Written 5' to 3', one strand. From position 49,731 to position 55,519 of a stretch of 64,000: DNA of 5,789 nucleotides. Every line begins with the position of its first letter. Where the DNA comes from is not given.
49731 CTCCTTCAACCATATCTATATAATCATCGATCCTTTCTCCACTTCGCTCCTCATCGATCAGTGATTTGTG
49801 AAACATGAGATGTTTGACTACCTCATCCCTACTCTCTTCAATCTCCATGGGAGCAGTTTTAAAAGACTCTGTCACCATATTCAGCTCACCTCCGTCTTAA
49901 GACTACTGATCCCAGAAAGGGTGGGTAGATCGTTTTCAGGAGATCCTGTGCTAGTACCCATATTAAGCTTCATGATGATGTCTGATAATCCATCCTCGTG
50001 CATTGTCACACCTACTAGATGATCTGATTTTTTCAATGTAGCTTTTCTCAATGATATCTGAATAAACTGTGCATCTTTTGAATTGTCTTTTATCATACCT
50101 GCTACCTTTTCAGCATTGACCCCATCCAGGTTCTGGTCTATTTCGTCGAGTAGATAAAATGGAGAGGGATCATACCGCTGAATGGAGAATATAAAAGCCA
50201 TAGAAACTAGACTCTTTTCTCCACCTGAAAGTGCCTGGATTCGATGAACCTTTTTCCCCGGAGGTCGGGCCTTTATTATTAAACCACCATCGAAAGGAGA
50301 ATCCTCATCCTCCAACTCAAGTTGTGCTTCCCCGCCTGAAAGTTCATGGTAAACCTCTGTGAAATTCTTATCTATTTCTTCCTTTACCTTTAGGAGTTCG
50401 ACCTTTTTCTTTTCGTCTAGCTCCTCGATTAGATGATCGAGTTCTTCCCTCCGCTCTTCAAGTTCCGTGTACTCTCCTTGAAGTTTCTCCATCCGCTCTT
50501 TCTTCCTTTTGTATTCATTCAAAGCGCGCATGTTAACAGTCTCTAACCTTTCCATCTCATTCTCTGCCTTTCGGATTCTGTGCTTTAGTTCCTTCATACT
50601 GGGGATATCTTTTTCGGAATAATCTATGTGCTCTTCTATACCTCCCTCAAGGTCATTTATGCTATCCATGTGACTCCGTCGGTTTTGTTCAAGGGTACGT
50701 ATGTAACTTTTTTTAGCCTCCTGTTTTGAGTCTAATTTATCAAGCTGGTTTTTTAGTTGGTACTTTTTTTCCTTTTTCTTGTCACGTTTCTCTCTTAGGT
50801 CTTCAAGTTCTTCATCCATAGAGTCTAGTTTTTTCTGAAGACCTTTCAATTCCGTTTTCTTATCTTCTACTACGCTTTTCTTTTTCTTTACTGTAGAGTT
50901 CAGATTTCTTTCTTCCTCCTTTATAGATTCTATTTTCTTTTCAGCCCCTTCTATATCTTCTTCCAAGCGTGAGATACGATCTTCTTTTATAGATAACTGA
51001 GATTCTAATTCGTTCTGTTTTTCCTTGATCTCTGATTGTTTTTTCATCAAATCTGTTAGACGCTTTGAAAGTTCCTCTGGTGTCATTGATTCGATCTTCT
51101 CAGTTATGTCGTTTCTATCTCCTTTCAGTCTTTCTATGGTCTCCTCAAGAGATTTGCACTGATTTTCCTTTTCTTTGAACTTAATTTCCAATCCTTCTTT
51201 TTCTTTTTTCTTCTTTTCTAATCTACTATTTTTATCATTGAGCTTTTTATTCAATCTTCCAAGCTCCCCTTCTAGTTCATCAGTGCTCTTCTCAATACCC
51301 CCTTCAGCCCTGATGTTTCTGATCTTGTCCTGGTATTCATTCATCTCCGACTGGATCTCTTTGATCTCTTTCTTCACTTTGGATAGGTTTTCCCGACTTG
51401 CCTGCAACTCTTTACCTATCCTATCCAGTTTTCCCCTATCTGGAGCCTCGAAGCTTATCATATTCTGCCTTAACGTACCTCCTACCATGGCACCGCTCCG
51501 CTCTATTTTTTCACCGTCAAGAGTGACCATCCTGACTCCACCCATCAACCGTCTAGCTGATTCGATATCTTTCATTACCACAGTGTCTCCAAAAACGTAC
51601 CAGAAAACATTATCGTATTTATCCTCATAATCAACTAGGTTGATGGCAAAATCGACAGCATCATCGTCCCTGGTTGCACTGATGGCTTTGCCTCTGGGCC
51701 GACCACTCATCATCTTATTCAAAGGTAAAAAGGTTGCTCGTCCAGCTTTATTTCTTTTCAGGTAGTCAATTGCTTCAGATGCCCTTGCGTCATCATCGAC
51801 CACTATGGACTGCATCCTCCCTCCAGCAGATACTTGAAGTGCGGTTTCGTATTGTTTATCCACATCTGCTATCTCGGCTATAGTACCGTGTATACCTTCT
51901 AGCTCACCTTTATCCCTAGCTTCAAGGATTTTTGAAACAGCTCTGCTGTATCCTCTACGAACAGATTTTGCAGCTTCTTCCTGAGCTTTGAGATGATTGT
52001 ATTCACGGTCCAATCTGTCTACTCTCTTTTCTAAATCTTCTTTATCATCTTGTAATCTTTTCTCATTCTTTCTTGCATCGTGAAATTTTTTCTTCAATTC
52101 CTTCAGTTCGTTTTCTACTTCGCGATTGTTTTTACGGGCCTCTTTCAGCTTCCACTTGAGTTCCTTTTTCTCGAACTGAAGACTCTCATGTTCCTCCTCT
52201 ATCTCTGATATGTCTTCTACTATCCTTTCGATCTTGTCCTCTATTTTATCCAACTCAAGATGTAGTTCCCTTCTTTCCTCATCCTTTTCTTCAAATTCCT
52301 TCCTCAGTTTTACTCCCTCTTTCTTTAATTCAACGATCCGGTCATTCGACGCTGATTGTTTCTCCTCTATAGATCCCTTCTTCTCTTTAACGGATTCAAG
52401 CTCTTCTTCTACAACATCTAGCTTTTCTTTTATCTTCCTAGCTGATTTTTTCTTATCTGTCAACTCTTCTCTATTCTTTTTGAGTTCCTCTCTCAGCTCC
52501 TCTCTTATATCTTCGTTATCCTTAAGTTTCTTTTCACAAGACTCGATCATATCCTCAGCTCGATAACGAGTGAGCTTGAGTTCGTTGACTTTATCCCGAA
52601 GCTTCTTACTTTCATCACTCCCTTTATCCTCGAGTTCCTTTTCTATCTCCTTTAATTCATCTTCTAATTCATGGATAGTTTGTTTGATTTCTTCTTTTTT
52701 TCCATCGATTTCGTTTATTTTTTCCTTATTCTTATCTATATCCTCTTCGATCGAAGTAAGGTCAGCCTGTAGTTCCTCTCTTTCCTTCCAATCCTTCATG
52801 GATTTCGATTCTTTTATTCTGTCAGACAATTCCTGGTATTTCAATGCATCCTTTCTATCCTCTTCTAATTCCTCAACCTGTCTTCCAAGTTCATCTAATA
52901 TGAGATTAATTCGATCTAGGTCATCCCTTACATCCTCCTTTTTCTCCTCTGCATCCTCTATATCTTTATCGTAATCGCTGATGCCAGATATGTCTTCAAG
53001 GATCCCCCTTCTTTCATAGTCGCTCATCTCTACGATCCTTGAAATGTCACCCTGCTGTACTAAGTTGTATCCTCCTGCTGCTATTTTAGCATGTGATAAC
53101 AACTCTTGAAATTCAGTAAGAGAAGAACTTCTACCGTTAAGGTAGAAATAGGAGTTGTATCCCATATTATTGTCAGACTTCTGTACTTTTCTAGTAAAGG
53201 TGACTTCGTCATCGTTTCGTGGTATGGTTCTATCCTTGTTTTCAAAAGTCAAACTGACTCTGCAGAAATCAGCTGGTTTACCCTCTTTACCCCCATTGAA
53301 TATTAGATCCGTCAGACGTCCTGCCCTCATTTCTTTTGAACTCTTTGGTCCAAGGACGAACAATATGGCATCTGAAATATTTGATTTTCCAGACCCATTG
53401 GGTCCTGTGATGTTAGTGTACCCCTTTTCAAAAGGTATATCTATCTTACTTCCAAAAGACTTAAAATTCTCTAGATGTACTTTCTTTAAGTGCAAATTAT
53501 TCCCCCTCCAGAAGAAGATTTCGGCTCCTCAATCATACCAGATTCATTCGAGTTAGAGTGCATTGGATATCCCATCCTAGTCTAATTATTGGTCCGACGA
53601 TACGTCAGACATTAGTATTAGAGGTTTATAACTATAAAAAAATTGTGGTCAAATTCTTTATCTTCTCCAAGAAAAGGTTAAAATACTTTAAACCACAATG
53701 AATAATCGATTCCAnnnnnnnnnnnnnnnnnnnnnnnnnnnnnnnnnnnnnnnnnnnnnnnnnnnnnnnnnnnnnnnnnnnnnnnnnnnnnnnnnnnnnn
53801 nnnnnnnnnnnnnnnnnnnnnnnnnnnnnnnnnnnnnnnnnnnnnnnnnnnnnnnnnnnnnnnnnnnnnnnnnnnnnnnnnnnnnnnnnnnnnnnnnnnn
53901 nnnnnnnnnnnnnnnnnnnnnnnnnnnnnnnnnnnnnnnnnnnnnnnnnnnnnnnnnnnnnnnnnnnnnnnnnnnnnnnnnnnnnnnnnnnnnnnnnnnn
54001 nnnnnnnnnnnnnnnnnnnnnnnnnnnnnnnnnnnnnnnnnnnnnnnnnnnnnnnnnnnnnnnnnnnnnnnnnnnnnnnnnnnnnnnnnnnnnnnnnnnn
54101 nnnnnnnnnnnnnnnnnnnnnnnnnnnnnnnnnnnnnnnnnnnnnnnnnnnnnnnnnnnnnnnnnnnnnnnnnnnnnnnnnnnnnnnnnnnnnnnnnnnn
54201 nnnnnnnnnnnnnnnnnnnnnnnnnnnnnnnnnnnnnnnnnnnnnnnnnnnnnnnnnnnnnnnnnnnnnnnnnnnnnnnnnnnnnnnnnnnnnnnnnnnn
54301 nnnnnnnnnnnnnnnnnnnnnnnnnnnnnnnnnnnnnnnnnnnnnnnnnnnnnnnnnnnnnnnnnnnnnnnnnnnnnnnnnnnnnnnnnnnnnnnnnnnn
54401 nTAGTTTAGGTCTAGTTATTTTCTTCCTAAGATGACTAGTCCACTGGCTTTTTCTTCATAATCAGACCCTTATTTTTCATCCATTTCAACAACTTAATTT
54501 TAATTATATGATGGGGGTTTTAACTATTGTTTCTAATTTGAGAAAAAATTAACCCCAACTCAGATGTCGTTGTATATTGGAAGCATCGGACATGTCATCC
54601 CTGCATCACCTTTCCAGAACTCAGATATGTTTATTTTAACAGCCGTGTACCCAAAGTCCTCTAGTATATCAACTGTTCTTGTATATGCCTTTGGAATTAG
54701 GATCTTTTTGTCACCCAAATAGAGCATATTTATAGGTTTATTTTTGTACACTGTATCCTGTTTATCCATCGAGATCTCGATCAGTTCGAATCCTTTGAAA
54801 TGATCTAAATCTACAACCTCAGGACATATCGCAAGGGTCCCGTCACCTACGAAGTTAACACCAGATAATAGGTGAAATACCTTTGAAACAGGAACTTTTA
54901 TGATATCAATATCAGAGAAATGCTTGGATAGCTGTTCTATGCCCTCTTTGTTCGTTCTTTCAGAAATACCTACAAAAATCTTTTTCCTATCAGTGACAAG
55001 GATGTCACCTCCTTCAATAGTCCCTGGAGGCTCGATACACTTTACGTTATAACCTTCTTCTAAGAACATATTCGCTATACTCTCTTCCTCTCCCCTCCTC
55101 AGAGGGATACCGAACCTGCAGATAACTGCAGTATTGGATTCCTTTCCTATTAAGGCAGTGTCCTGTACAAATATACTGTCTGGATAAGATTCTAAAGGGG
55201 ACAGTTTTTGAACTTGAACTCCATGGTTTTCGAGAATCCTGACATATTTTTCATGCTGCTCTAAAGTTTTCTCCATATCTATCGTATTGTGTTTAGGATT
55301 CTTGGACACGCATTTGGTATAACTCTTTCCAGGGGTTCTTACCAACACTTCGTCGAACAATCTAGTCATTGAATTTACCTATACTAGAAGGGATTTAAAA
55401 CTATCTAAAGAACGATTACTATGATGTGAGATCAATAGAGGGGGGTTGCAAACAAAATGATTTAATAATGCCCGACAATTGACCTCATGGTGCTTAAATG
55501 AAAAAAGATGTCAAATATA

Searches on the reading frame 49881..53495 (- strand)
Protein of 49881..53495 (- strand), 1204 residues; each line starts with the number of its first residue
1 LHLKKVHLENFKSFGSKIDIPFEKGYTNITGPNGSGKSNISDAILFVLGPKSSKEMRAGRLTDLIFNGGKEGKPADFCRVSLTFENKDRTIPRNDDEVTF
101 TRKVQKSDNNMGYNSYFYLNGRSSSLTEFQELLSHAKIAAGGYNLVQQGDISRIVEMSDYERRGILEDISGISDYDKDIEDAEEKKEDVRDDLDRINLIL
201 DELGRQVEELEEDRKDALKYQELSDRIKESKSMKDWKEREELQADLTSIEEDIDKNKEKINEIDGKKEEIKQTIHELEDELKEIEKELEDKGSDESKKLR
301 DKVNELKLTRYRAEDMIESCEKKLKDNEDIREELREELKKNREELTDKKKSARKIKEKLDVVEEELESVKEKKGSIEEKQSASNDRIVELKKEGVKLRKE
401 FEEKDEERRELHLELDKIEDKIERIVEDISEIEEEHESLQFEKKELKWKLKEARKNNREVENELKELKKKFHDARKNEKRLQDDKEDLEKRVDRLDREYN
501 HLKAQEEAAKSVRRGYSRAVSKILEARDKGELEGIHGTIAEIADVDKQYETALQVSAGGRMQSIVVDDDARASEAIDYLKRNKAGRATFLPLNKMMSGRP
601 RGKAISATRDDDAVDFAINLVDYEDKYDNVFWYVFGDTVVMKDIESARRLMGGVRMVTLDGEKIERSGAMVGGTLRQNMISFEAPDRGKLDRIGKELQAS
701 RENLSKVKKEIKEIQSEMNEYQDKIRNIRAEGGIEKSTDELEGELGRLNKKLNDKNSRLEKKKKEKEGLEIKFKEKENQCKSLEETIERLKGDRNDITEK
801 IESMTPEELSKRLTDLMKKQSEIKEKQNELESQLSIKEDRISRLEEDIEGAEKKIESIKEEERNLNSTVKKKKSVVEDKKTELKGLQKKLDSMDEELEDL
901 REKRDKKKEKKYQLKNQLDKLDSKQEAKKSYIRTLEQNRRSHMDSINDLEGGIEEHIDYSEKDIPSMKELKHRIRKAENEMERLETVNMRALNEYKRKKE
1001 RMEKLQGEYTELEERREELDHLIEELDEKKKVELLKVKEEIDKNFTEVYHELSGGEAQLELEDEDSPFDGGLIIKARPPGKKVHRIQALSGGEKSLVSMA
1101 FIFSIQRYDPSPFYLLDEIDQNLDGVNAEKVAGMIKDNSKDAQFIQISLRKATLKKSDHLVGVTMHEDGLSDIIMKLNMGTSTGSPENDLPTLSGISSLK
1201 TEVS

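Call 32: search_protein_families(library=pfam, proteins=[window:49881-53495:-], max_evalue=0.00001)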
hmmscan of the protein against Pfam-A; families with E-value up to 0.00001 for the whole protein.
window:49881-53495:- (1204 aa): 5 families
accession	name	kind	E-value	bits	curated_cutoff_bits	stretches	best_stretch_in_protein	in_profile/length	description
PF06470.18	SMC_hinge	-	6.7e-33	114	22.5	1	533-650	2-115/116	SMC proteins Flexible Hinge Domain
PF02463.25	SMC_N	-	6e-31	108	40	1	2-1171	1-219/220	RecF/RecN/SMC N terminal domain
PF13476.12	AAA_23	-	5.3e-14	53.8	27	1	5-288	1-200/201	AAA domain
PF13175.12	AAA_15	-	1.1e-10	42.2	32.1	1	1-393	1-301/374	AAA ATPase domain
PF13555.12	AAA_29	-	3.9e-08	33.4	27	1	3-52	1-50/61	P-loop containing region of AAA domain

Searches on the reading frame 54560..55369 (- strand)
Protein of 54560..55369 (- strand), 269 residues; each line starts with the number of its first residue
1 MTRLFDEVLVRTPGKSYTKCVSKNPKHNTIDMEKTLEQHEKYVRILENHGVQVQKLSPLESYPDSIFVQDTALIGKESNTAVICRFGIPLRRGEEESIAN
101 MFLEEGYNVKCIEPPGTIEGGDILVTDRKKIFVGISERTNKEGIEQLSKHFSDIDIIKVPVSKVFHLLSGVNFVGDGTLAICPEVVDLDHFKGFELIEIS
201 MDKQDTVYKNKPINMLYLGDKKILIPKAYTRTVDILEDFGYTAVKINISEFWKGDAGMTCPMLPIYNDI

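Call 33: search_protein_families(library=pfam, proteins=[window:54560-55369:-], max_evalue=0.00001)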
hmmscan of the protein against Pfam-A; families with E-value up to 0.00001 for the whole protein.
window:54560-55369:- (269 aa): 2 families
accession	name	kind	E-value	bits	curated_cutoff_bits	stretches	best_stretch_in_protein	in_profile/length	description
PF02274.22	ADI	-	8.6e-14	51.8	22.8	1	114-153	182-221/377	Arginine deiminase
PF19420.4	DDAH_eukar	-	1.1e-13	51.6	23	1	26-210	19-230/291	N,N dimethylarginine dimethylhydrolase, eukaryotic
